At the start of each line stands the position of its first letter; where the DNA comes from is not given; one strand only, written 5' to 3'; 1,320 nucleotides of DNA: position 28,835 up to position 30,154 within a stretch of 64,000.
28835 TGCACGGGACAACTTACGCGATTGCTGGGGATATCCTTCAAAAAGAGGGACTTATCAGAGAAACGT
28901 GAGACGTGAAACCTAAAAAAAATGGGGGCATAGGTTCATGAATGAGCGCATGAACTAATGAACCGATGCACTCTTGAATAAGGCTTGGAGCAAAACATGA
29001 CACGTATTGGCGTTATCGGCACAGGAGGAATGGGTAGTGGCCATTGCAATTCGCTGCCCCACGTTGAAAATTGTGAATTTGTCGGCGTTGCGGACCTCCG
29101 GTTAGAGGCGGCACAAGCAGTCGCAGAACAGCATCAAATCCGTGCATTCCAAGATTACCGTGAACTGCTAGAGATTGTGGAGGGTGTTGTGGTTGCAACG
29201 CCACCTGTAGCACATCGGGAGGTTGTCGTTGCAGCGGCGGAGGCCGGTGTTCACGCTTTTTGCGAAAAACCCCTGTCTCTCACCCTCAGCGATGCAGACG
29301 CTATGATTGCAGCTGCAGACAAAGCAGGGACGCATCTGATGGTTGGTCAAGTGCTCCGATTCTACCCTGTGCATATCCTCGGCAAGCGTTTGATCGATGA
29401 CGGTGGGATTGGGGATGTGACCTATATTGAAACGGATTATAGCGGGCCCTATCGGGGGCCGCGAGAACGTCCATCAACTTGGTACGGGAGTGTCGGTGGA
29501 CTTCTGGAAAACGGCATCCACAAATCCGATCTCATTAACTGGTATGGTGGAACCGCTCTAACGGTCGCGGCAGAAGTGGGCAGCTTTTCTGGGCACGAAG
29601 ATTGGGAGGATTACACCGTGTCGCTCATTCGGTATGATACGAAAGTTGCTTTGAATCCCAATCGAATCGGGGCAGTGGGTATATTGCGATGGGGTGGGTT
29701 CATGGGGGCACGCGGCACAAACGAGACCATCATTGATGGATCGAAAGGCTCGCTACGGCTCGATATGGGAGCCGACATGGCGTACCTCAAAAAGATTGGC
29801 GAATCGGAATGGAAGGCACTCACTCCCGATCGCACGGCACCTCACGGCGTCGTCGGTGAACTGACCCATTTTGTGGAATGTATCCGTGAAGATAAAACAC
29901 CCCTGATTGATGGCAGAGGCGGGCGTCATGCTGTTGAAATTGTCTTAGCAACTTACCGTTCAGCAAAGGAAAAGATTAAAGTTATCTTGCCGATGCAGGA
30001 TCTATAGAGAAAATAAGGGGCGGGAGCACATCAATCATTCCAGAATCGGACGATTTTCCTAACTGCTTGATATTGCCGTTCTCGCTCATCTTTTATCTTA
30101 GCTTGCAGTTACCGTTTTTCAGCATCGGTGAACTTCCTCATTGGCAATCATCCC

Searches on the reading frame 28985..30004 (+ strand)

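Call 78: search_protein_families(library=pfam, proteins=[window:28985-30004:+], max_evalue=0.001)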
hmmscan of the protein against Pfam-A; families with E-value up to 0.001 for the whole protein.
window:28985-30004:+ (340 aa): 4 families
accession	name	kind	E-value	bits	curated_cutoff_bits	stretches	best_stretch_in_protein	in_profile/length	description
PF01408.29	GFO_IDH_MocA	-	3e-27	96.1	24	1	7-121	2-119/120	Oxidoreductase family, NAD-binding Rossmann fold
PF02894.22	GFO_IDH_MocA_C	-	1.2e-15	58.3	22.9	1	134-333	1-216/218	Oxidoreductase family, C-terminal alpha/beta domain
PF22725.1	GFO_IDH_MocA_C3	-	1.6e-13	51.2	27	1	134-258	5-124/124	GFO/IDH/MocA C-terminal domain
PF03807.23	F420_oxidored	-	1.8e-05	25.7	21.6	1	7-84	1-79/94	NADP oxidoreductase coenzyme F420-dependent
